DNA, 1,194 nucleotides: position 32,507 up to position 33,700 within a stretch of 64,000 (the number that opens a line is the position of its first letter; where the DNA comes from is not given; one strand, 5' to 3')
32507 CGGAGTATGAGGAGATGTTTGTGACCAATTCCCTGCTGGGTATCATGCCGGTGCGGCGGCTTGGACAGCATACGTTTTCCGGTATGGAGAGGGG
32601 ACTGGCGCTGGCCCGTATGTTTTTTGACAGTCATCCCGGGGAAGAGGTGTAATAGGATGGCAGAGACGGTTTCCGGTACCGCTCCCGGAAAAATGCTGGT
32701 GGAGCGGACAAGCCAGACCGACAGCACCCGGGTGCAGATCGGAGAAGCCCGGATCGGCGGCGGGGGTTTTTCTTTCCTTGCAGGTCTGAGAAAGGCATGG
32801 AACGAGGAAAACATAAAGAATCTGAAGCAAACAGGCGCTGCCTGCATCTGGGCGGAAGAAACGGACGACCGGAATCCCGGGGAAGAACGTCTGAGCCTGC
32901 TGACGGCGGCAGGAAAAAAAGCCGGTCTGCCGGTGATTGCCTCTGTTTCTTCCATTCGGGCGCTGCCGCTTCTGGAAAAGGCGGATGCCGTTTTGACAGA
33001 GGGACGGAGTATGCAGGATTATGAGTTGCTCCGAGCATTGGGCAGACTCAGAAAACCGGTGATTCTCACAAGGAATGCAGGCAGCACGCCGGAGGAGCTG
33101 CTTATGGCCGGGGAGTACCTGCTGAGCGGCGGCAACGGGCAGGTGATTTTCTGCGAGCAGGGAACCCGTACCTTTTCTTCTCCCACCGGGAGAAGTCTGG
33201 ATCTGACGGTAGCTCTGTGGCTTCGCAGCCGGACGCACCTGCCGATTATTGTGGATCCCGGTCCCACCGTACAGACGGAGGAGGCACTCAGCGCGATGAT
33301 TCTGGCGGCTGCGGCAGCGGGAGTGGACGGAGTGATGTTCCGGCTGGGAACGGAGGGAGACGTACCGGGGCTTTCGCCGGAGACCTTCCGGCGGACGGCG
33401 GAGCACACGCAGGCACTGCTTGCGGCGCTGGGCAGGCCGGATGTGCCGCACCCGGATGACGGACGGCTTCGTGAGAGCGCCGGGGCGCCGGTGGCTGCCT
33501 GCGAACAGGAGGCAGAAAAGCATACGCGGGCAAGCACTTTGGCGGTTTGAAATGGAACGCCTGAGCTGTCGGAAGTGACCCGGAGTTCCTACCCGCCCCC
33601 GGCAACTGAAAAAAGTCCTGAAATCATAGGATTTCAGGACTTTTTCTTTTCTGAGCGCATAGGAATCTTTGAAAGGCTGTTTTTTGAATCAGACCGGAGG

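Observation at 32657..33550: DAHP-synthase homolog with degenerate catalytic motifs as the fourth gene of the pabABC operon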

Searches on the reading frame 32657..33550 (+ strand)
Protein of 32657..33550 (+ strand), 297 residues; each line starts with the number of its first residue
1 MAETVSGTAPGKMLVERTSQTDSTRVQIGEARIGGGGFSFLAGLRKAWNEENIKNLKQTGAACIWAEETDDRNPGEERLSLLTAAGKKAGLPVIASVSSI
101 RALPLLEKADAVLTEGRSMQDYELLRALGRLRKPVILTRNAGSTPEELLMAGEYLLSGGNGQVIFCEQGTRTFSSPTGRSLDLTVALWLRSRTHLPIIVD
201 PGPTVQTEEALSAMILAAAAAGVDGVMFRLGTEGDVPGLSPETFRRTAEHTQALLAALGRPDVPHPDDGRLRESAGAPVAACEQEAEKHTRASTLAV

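Call 3: search_protein_families(library=pfam, proteins=[window:32657-33550:+], max_evalue=0.1)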
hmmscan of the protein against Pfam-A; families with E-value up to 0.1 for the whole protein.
window:32657-33550:+ (297 aa): 2 families
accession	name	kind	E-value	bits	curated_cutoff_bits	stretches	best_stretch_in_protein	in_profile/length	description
PF00793.26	DAHP_synth_1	-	1.1e-20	74.1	25.5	1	75-227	71-231/270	DAHP synthetase I family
PF13460.12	NAD_binding_10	-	0.012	16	27.2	1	182-260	19-87/184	NAD(P)H-binding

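Call 4: search_protein_families(library=ncbifam, proteins=[window:32657-33550:+], max_evalue=0.1)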
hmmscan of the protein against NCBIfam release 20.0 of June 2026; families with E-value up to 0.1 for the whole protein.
window:32657-33550:+ (297 aa): 6 families
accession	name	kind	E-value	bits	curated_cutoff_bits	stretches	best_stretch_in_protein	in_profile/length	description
NF006421.0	PRK08673.1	subfamily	7.5e-42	143.7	335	1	13-228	70-297/338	3-deoxy-7-phosphoheptulonate synthase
TIGR01361.1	DAHP_synth_Bsub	equivalog_domain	1.9e-37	129.1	267.75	1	17-229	5-229/260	3-deoxy-7-phosphoheptulonate synthase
NF009933.0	PRK13396.1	subfamily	2.2e-33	115.7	486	1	75-230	150-307/352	3-deoxy-7-phosphoheptulonate synthase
NF009239.0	PRK12595.1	equivalog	1.1e-31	110.2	279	1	12-229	93-322/360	bifunctional 3-deoxy-7-phosphoheptulonate synthase/chorismate mutase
NF041229.1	BagF_FevY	exception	2.6e-26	92.6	700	1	8-228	62-293/340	phospho-2-dehydro-3-deoxyheptonate aldolase BagF/FevY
NF009109.0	PRK12457.1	equivalog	0.0037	16.6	457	1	76-209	73-206/281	3-deoxy-8-phosphooctulonate synthase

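Call 5: search_solved_structures(query=window:32657-33550:+, max_evalue=1, show_alignments=3)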
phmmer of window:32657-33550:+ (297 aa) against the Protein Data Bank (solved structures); distinct sequences matched with E-value up to 1: 34.
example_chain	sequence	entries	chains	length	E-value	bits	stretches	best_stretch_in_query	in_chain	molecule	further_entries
1vs1_A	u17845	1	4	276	6.7e-33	117.6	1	13-230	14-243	3-deoxy-7-phosphoheptulonate synthase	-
4grs_A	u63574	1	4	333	4.2e-29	105.1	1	13-235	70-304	Phospho-2-dehydro-3-deoxyheptonate aldolase, 2-dehydro-3-deoxyphosphoheptonate aldolase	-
5j6f_A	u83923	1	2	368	5.4e-28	101.5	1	14-231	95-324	3-deoxy-D-arabino-heptulosonate 7-phosphate synthase, chorismate mutase-isozyme 3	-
1zco_A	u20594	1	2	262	5.9e-27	98.1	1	72-235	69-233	2-dehydro-3-deoxyphosphoheptonate aldolase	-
4c1k_A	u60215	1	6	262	8.9e-27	97.5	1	73-235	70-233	2-DEHYDRO-3-DEOXYPHOSPHOHEPTONATE ALDOLASE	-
3nvt_A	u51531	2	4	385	1.2e-26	97.1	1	66-232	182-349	3-deoxy-D-arabino-heptulosonate 7-phosphate synthase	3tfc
3pg8_A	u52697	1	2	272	3.6e-26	95.5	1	14-234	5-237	Phospho-2-dehydro-3-deoxyheptonate aldolase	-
1rzm_A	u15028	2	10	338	3.7e-26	95.5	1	13-234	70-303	Phospho-2-dehydro-3-deoxyheptonate aldolase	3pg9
1vr6_A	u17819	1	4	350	4e-26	95.4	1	13-234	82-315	Phospho-2-dehydro-3-deoxyheptonate aldolase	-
4c1l_A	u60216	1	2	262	5.9e-26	94.8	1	73-235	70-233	2-dehydro-3-deoxyphosphoheptonate aldolase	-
4jti_A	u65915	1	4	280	1e-06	31.7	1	76-226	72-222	2-dehydro-3-deoxyphosphooctonate aldolase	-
4jth_A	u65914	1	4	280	1.8e-05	27.6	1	76-226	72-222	2-dehydro-3-deoxyphosphooctonate aldolase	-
4jtl_A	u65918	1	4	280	4.5e-05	26.3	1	76-226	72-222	2-dehydro-3-deoxyphosphooctonate aldolase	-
4jtf_A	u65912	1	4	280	6.5e-05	25.8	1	76-226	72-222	2-dehydro-3-deoxyphosphooctonate aldolase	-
4jtg_A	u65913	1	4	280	0.00012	24.9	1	76-226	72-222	2-dehydro-3-deoxyphosphooctonate aldolase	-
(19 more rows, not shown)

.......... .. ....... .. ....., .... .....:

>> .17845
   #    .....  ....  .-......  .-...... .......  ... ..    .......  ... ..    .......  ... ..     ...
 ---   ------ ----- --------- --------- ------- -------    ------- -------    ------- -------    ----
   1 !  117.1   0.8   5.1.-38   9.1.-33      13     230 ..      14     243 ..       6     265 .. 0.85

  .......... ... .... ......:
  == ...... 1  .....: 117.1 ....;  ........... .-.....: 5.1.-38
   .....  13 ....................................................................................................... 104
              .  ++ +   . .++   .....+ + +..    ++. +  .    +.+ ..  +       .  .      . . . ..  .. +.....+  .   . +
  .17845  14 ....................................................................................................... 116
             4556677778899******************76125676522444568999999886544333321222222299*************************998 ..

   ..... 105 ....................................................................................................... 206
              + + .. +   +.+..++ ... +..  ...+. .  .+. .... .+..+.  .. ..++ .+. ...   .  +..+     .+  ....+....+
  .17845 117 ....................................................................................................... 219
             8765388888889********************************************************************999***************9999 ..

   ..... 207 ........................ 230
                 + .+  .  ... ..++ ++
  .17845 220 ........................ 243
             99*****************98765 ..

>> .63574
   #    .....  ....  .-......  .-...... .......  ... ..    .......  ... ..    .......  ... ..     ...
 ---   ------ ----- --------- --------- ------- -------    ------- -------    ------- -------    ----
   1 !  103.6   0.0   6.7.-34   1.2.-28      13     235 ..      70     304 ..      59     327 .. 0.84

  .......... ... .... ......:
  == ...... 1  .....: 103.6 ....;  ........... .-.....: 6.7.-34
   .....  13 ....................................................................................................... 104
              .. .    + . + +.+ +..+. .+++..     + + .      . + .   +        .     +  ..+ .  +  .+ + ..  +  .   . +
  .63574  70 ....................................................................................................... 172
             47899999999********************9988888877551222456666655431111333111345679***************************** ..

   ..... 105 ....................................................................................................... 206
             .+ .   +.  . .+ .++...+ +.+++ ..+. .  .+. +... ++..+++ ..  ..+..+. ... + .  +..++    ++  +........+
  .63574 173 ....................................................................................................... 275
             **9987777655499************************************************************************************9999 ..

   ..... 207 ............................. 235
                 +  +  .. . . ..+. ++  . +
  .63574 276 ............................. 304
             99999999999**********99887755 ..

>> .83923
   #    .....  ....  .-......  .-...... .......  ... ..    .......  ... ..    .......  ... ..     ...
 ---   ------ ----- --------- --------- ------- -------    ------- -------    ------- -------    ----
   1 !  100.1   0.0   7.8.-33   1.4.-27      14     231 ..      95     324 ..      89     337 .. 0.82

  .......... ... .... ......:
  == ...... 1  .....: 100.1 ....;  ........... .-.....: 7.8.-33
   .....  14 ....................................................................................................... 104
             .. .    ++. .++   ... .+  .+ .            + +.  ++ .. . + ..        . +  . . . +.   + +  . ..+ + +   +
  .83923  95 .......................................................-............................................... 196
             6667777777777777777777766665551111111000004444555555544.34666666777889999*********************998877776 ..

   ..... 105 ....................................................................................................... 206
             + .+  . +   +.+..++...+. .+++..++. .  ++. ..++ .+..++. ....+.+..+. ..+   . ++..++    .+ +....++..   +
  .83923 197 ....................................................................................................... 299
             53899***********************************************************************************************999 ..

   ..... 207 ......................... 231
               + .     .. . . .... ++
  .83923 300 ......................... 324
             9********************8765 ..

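Call 6: find_homologous_proteins(query=window:32657-33550:+, max_evalue=0.00001)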
Query window:32657-33550:+ (297 aa): 150 proteins with E <= 0.00001 among 8000 candidates; the best 120 are listed.
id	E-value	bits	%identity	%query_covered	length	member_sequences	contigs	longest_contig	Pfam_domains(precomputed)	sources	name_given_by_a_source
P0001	3.6e-188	642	100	100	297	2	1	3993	PF00793.27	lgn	-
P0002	5.4e-76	274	57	87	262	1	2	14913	PF00793.27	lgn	-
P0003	3.1e-74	268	57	81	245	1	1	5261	PF00793.27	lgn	-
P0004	6.8e-43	165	40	63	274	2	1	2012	PF03102.21,PF00793.27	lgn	-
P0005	2.0e-42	164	43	71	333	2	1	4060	PF03102.21,PF18152.7,PF00793.27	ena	-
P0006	7.1e-42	162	43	73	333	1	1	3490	PF03102.21,PF18152.7,PF00793.27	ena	-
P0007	1.9e-41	160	39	81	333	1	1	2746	PF03102.21,PF18152.7,PF00793.27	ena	-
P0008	1.9e-41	160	39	86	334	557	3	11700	PF18152.7,PF00793.27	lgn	-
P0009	5.1e-41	159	42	67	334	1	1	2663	PF18152.7,PF00793.27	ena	-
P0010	2.1e-39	154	39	88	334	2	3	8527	PF00793.27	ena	-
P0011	5.0e-39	153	38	80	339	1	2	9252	PF03102.21,PF18152.7,PF00793.27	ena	-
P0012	5.4e-39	152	40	65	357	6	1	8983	PF00793.27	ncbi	-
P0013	3.5e-38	150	37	73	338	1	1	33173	PF03102.21,PF18152.7,PF00793.27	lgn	-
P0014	5.9e-38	149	40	73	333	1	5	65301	PF03102.21,PF18152.7,PF00793.27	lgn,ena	-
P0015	1.2e-37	148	36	81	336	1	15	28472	PF03102.21,PF18152.7,PF00793.27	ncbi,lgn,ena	-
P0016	1.3e-37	148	51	43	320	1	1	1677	PF03102.21,PF00793.27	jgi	jgi:3-deoxy-7-phosphoheptulonate synthase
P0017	1.6e-37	148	36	81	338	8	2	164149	PF03102.21,PF18152.7,PF00793.27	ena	-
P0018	2.1e-37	147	45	63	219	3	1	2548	PF03102.21,PF00793.27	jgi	jgi:3-deoxy-7-phosphoheptulonate synthase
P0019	2.3e-37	147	36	81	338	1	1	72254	PF03102.21,PF18152.7,PF00793.27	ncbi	-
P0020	3.3e-37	147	38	62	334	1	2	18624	PF03102.21,PF18152.7,PF00793.27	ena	-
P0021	5.7e-37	146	42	59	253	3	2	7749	PF03102.21,PF00793.27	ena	-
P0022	1.9e-36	144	35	81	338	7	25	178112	PF03102.21,PF18152.7,PF00793.27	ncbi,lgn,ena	-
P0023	1.9e-36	144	36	77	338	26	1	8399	PF03102.21,PF18152.7,PF00793.27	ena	-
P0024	5.1e-36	143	37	74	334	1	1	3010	PF03102.21,PF18152.7,PF00793.27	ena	-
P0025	5.4e-36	143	36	84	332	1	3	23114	PF03102.21,PF18152.7,PF00793.27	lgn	-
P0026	5.5e-36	143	36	84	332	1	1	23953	PF03102.21,PF18152.7,PF00793.27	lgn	-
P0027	5.9e-36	142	35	81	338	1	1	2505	PF03102.21,PF18152.7,PF00793.27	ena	-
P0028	6.9e-36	142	36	77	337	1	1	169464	PF03102.21,PF18152.7,PF00793.27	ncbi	-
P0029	8.7e-36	142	36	83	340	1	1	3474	PF03102.21,PF18152.7,PF00793.27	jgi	-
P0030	1.4e-35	141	38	86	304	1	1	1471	PF03102.21,PF00793.27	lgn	-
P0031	2.2e-35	141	38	80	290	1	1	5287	PF03102.21,PF00793.27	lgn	-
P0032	2.3e-35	140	49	44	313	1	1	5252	PF03102.21,PF00793.27,PF00310.27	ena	-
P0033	2.4e-35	140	36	62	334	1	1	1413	PF03102.21,PF18152.7,PF00793.27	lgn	-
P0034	3.0e-35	140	36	73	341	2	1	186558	PF03102.21,PF18152.7,PF00793.27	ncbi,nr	ncbi:MAG: 3-deoxy-7-phosphoheptulonate synthase [Clostridia bacterium]|nr:3-deoxy-7-phosphoheptulona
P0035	4.8e-35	139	37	73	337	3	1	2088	PF03102.21,PF18152.7,PF00793.27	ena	-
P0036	6.7e-35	139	40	76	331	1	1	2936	PF00793.27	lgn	-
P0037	1.7e-34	138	37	72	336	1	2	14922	PF03102.21,PF18152.7,PF00793.27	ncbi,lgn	-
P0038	2.4e-34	137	38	73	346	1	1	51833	PF03102.21,PF18152.7,PF00793.27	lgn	-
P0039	9.4e-34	135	37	73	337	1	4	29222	PF03102.21,PF18152.7,PF00793.27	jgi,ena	-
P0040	1.1e-33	135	36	81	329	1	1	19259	PF03102.21,PF18152.7,PF00793.27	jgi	jgi:3-deoxy-7-phosphoheptulonate synthase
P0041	1.2e-33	135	36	77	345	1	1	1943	PF03102.21,PF18152.7,PF00793.27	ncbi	-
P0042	1.7e-33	134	35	87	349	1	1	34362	PF03102.21,PF18152.7,PF00793.27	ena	-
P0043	7.4e-33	132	33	88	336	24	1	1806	PF03102.21,PF18152.7,PF00793.27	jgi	-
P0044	9.2e-33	132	35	82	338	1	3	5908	PF03102.21,PF18152.7,PF00793.27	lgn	-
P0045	1.2e-32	132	35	88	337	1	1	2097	PF03102.21,PF18152.7,PF00793.27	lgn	-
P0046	1.4e-32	131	40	61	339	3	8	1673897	PF03102.21,PF18152.7,PF00793.27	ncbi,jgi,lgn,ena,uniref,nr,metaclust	ncbi:3-deoxy-7-phosphoheptulonate synthase [candidate division WOR-1 bacterium RIFOXYA12_FULL_43_27]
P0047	1.5e-32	131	38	62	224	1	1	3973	PF03102.21,PF00793.27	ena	-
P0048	2.0e-32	131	38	67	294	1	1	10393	PF03102.21,PF00793.27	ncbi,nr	ncbi:MAG: 3-deoxy-7-phosphoheptulonate synthase, partial [Ignavibacteriae bacterium]|nr:3-deoxy-7-ph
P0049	2.1e-32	131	37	76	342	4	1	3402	PF18152.7,PF00793.27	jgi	jgi:3-deoxy-7-phosphoheptulonate synthase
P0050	2.3e-32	131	37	77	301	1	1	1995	PF00793.27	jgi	jgi:3-deoxy-7-phosphoheptulonate synthase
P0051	3.0e-32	130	36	62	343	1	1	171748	PF03102.21,PF18152.7,PF00793.27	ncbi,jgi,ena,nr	ncbi:MAG: 3-deoxy-7-phosphoheptulonate synthase [Oscillospiraceae bacterium]|nr:3-deoxy-7-phosphohep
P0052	3.3e-32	130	36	77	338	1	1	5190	PF03102.21,PF18152.7,PF00793.27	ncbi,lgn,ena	-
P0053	3.8e-32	130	36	79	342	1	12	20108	PF03102.21,PF18152.7,PF00793.27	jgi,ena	jgi:3-deoxy-7-phosphoheptulonate synthase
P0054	4.9e-32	130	37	78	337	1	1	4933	PF03102.21,PF18152.7,PF00793.27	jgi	-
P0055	5.2e-32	130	36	87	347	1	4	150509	PF03102.21,PF18152.7,PF00793.27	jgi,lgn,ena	jgi:3-deoxy-7-phosphoheptulonate synthase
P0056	5.6e-32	129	41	63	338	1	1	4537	PF03102.21,PF18152.7,PF00793.27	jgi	-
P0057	6.0e-32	129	34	87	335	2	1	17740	PF03102.21,PF18152.7,PF00793.27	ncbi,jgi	ncbi:MAG: 3-deoxy-7-phosphoheptulonate synthase [Desulfobacula sp.]|jgi:3-deoxy-7-phosphoheptulonate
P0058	6.2e-32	129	43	53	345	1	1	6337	PF03102.21,PF18152.7,PF00793.27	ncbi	-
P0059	1.7e-31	128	37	73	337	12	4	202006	PF03102.21,PF18152.7,PF00793.27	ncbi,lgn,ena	ncbi:MAG: 3-deoxy-7-phosphoheptulonate synthase [Candidatus Sulfotelmatobacter sp.]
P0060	1.8e-31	128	47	41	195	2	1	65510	PF03102.21,PF00793.27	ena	-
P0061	3.0e-31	127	36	74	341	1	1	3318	PF18152.7,PF00793.27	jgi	-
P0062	3.5e-31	127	49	38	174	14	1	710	PF00793.27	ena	-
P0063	5.6e-31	126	34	87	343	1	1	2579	PF03102.21,PF18152.7,PF00793.27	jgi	jgi:3-deoxy-7-phosphoheptulonate synthase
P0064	5.8e-31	126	35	84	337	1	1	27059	PF03102.21,PF18152.7,PF00793.27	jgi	-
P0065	6.4e-31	126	39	75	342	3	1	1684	PF03102.21,PF18152.7,PF00793.27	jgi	jgi:3-deoxy-7-phosphoheptulonate synthase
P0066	6.8e-31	126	35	87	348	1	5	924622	PF03102.21,PF18152.7,PF00793.27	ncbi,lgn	-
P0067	7.1e-31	126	35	86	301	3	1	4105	PF00793.27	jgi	jgi:3-deoxy-7-phosphoheptulonate synthase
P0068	1.0e-30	125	37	75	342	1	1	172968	PF03102.21,PF18152.7,PF00793.27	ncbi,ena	-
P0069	1.1e-30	125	37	72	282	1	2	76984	PF03102.21,PF00793.27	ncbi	-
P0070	2.3e-30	124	33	87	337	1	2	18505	PF03102.21,PF18152.7,PF00793.27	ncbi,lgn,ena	-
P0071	2.9e-30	124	45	54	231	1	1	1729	PF03102.21,PF00793.27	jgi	jgi:3-deoxy-7-phosphoheptulonate synthase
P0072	3.0e-30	124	39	68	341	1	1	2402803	PF18152.7,PF00793.27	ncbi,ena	-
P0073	3.3e-30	124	35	87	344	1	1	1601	PF03102.21,PF18152.7,PF00793.27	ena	-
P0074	3.3e-30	124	36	74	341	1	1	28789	PF18152.7,PF00793.27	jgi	jgi:3-deoxy-7-phosphoheptulonate synthase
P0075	3.4e-30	124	37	67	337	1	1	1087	PF03102.21,PF18152.7,PF00793.27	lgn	-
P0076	3.8e-30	123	35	80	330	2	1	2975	PF18152.7,PF00793.27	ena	-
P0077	4.6e-30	123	45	51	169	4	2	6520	PF00793.27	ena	-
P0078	4.9e-30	123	38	74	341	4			PF18152.7,PF00793.27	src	-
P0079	7.0e-30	123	36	72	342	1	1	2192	PF18152.7,PF00793.27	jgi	jgi:3-deoxy-7-phosphoheptulonate synthase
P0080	1.2e-29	122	46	49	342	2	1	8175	PF03102.21,PF18152.7,PF00793.27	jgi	jgi:3-deoxy-7-phosphoheptulonate synthase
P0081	1.5e-29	121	45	50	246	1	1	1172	PF03102.21,PF00793.27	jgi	jgi:3-deoxy-7-phosphoheptulonate synthase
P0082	1.8e-29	121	36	79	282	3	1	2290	PF00793.27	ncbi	ncbi:MAG TPA: 3-deoxy-7-phosphoheptulonate synthase, partial [Thermoanaerobaculia bacterium]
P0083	1.9e-29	121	33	82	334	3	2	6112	PF18152.7,PF00793.27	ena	-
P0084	2.2e-29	121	44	50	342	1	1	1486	PF03102.21,PF18152.7,PF00793.27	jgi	jgi:3-deoxy-7-phosphoheptulonate synthase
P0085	3.1e-29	120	37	75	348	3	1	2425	PF18152.7,PF00793.27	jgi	jgi:3-deoxy-7-phosphoheptulonate synthase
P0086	3.1e-29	120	34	85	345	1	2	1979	PF03102.21,PF18152.7,PF00793.27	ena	-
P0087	4.1e-29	120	35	85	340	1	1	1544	PF18152.7,PF00793.27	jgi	jgi:3-deoxy-7-phosphoheptulonate synthase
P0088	4.1e-29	120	34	87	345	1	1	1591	PF03102.21,PF18152.7,PF00793.27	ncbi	-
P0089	4.6e-29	120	34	83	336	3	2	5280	PF03102.21,PF18152.7,PF00793.27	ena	-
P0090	4.7e-29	120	35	77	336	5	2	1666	PF03102.21,PF18152.7,PF00793.27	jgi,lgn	jgi:3-deoxy-7-phosphoheptulonate synthase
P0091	5.0e-29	120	36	78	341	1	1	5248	PF03102.21,PF18152.7,PF00793.27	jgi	jgi:3-deoxy-7-phosphoheptulonate synthase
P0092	5.1e-29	120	37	71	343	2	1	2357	PF03102.21,PF18152.7,PF00793.27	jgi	jgi:3-deoxy-7-phosphoheptulonate synthase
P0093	5.4e-29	120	35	87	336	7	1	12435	PF03102.21,PF18152.7,PF00793.27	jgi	jgi:3-deoxy-7-phosphoheptulonate synthase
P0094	5.6e-29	120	33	82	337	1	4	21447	PF03102.21,PF18152.7,PF00793.27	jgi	jgi:3-deoxy-7-phosphoheptulonate synthase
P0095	6.5e-29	119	33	83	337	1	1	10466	PF03102.21,PF18152.7,PF00793.27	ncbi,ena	-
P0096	7.7e-29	119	40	59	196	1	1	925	PF03102.21,PF00793.27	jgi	jgi:3-deoxy-7-phosphoheptulonate synthase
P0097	8.3e-29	119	39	60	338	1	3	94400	PF03102.21,PF18152.7,PF00793.27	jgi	jgi:3-deoxy-7-phosphoheptulonate synthase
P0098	8.8e-29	119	34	87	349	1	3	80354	PF03102.21,PF18152.7,PF00793.27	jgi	-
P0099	9.6e-29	119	33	85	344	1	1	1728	PF18152.7,PF00793.27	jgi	jgi:3-deoxy-7-phosphoheptulonate synthase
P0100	1.1e-28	119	34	76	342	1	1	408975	PF03102.21,PF18152.7,PF00793.27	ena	-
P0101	1.2e-28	118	34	76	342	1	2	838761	PF03102.21,PF18152.7,PF00793.27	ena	-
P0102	1.2e-28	118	34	76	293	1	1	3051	PF03102.21,PF00793.27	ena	-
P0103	1.2e-28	118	34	76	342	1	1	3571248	PF18152.7,PF00793.27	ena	-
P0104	1.3e-28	118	33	88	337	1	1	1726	PF03102.21,PF18152.7,PF00793.27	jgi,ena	-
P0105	1.5e-28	118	34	77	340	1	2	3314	PF03102.21,PF18152.7,PF00793.27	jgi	jgi:3-deoxy-7-phosphoheptulonate synthase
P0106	1.8e-28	118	36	74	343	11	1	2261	PF03102.21,PF18152.7,PF00793.27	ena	-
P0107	3.1e-28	117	34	76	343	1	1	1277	PF03102.21,PF18152.7,PF00793.27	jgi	-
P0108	4.2e-28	117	34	85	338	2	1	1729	PF03102.21,PF18152.7,PF00793.27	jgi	jgi:3-deoxy-7-phosphoheptulonate synthase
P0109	4.5e-28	117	34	76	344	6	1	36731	PF03102.21,PF18152.7,PF00793.27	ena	-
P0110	4.5e-28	117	32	83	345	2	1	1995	PF03102.21,PF18152.7,PF00793.27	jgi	jgi:3-deoxy-7-phosphoheptulonate synthase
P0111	5.4e-28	116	31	87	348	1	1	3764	PF03102.21,PF18152.7,PF00793.27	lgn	-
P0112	5.8e-28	116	35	65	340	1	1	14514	PF18152.7,PF00793.27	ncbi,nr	ncbi:MAG TPA: 3-deoxy-7-phosphoheptulonate synthase [Solirubrobacteraceae bacterium]|nr:3-deoxy-7-ph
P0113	9.4e-28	116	39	61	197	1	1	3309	PF03102.21,PF00793.27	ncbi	ncbi:MAG: 3-deoxy-7-phosphoheptulonate synthase, partial [Elusimicrobiota bacterium]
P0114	1.1e-27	115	34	77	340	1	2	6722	PF03102.21,PF18152.7,PF00793.27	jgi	jgi:3-deoxy-7-phosphoheptulonate synthase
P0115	1.1e-27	115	34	83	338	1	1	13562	PF03102.21,PF18152.7,PF00793.27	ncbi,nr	ncbi:MAG: 3-deoxy-7-phosphoheptulonate synthase [Bacteroidetes bacterium]|nr:3-deoxy-7-phosphoheptul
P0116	1.3e-27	115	35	71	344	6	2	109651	PF03102.21,PF18152.7,PF00793.27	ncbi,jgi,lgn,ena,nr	ncbi:MAG TPA: 3-deoxy-7-phosphoheptulonate synthase [Capillimicrobium sp.]|nr:3-deoxy-7-phosphoheptu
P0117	1.5e-27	115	33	77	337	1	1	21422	PF03102.21,PF18152.7,PF00793.27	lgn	-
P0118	1.8e-27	115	35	75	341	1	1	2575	PF03102.21,PF18152.7,PF00793.27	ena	-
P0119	1.9e-27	115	34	77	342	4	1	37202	PF18152.7,PF00793.27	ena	-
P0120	2.1e-27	114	44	42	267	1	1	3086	PF03102.21,PF00793.27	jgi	jgi:3-deoxy-7-phosphoheptulonate synthase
